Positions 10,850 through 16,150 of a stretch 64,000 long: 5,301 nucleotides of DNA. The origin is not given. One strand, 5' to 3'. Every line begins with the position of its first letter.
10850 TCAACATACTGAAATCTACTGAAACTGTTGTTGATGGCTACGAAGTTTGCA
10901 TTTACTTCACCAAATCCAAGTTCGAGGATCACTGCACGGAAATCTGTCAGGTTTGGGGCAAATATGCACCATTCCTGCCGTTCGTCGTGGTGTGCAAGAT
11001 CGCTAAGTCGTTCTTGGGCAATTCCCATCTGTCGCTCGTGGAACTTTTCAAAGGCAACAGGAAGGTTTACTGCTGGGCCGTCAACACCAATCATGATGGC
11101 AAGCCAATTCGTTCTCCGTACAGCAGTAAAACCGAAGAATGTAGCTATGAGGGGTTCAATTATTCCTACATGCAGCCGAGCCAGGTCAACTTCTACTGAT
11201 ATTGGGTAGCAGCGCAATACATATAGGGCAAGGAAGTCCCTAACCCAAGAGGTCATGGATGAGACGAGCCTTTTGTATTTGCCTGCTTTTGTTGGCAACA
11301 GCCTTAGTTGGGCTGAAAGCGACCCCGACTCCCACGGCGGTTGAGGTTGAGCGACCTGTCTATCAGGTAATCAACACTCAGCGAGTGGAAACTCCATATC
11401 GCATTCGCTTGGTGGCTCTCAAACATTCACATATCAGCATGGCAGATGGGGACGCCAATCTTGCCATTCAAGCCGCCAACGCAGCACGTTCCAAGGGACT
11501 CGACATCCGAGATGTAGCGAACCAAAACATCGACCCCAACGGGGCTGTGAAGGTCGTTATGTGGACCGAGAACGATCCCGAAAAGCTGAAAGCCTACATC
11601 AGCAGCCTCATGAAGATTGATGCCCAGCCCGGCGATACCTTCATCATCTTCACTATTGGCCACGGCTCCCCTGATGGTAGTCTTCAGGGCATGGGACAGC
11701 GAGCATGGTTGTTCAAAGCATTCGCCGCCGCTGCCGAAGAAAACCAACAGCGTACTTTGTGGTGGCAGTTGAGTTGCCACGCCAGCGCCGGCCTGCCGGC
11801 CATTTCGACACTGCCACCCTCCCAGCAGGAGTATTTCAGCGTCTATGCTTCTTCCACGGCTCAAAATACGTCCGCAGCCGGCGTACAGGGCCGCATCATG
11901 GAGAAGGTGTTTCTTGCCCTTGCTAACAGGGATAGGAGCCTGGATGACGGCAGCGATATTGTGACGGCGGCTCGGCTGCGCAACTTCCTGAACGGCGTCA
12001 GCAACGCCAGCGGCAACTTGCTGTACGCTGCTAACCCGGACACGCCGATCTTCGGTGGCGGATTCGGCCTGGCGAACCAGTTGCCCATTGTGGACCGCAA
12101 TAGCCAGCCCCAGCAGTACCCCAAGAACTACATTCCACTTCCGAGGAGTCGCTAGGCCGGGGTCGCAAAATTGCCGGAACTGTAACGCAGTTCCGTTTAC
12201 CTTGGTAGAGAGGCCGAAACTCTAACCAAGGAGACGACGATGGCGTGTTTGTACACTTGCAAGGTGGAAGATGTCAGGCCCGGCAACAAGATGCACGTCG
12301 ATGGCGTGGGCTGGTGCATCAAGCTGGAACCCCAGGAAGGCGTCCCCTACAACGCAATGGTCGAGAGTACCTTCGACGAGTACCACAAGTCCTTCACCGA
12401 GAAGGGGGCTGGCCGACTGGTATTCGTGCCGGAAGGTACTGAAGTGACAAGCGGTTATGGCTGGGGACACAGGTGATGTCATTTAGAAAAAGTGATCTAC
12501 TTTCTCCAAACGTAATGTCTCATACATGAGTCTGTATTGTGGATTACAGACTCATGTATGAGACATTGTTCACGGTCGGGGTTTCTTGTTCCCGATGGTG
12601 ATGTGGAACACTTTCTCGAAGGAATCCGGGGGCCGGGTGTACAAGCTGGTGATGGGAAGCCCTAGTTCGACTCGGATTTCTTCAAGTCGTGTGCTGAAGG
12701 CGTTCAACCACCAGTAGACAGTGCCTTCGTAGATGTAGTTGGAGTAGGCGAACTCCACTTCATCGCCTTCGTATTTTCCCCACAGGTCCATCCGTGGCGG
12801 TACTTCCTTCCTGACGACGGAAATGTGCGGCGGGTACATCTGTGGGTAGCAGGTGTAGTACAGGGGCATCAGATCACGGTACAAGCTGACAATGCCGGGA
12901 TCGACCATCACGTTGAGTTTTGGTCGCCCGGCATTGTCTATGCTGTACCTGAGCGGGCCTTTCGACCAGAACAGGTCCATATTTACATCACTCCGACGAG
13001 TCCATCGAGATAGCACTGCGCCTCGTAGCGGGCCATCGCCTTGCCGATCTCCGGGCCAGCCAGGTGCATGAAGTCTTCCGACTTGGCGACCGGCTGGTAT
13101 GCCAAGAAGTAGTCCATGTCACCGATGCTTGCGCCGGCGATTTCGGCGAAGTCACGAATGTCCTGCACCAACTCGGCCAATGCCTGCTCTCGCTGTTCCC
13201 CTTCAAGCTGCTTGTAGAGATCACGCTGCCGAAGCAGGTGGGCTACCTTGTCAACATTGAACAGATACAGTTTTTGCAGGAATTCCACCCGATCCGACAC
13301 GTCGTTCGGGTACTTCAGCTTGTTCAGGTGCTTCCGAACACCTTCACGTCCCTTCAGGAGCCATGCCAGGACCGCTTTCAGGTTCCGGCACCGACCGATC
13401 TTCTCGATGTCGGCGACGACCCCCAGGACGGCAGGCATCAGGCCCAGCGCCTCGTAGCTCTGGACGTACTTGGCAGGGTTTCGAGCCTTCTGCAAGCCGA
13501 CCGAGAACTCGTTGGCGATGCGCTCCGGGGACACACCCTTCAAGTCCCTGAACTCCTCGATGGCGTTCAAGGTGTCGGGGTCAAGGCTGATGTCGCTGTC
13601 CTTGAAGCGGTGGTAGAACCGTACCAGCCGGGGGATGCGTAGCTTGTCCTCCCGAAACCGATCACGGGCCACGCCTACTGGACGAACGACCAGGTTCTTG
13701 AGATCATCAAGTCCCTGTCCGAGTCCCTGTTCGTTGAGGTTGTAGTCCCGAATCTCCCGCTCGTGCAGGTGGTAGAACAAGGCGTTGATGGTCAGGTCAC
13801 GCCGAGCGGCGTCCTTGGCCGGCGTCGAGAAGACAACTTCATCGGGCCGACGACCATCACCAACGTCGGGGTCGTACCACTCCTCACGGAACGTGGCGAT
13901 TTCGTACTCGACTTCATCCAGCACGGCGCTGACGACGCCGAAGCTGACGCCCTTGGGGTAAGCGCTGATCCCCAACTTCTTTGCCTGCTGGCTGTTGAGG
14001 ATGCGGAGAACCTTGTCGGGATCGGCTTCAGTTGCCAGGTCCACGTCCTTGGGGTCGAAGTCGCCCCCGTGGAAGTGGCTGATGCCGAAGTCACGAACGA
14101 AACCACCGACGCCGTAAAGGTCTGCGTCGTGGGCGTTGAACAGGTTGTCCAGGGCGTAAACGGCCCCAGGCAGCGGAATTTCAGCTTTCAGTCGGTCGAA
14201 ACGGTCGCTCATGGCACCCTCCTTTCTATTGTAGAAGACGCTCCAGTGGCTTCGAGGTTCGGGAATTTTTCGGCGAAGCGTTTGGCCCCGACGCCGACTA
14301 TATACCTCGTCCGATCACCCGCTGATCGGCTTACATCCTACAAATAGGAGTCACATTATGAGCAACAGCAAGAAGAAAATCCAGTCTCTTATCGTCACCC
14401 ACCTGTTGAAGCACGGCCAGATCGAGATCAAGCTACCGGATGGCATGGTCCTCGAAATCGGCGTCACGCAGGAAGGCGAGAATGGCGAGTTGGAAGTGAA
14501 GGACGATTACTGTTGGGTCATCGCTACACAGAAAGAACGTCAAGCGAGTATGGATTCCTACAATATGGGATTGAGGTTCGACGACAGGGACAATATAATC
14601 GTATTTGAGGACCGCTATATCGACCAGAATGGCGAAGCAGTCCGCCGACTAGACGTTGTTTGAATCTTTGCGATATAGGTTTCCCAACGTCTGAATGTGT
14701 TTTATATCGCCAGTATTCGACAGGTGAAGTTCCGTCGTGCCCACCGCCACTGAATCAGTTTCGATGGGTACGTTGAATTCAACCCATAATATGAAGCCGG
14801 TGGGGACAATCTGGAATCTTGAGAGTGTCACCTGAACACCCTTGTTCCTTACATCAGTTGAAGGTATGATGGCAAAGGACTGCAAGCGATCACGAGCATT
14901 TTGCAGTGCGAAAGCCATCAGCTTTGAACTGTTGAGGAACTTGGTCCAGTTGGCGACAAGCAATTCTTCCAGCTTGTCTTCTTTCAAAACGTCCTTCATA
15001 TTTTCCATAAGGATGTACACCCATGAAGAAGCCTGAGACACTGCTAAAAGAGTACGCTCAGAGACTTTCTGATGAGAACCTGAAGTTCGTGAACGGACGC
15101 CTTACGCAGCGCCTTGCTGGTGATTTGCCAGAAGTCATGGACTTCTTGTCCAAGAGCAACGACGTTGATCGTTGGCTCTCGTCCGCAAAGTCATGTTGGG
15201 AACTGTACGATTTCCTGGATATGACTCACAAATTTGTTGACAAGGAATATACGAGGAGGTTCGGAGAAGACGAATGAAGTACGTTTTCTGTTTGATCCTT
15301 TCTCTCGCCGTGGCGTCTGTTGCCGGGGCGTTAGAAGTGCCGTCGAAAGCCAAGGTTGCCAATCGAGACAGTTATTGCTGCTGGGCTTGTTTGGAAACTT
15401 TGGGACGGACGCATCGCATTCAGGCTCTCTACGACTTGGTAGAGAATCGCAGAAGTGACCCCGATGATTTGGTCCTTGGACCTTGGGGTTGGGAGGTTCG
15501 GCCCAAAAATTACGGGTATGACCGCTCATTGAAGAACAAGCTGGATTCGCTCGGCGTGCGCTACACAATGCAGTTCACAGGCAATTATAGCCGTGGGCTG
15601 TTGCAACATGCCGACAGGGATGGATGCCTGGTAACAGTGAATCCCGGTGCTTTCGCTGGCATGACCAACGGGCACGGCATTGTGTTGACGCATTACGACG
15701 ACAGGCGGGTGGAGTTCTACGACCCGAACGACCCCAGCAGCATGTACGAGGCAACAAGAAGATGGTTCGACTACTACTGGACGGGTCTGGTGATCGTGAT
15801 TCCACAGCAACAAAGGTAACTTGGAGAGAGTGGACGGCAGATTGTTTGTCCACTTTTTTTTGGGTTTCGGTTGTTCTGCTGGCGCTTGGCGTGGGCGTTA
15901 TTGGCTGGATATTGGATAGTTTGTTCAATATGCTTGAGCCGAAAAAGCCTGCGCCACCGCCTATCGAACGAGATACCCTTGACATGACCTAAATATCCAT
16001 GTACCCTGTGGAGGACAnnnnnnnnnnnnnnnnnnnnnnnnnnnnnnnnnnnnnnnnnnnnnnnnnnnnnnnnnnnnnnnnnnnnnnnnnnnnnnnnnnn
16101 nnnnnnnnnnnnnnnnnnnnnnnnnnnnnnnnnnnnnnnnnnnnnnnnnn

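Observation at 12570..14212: CCA-adding enzyme translationally juxtaposed with a 2H phosphoesterase: tRNA end-repair unit or Acb1-like cyclic-nucleotide nuclease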

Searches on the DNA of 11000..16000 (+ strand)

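Call 8: search_dna_similar(query=window:11000-16000:+, collection=phages, mode=near)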
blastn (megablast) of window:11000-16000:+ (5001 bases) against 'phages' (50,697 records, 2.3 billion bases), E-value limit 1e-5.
No match.
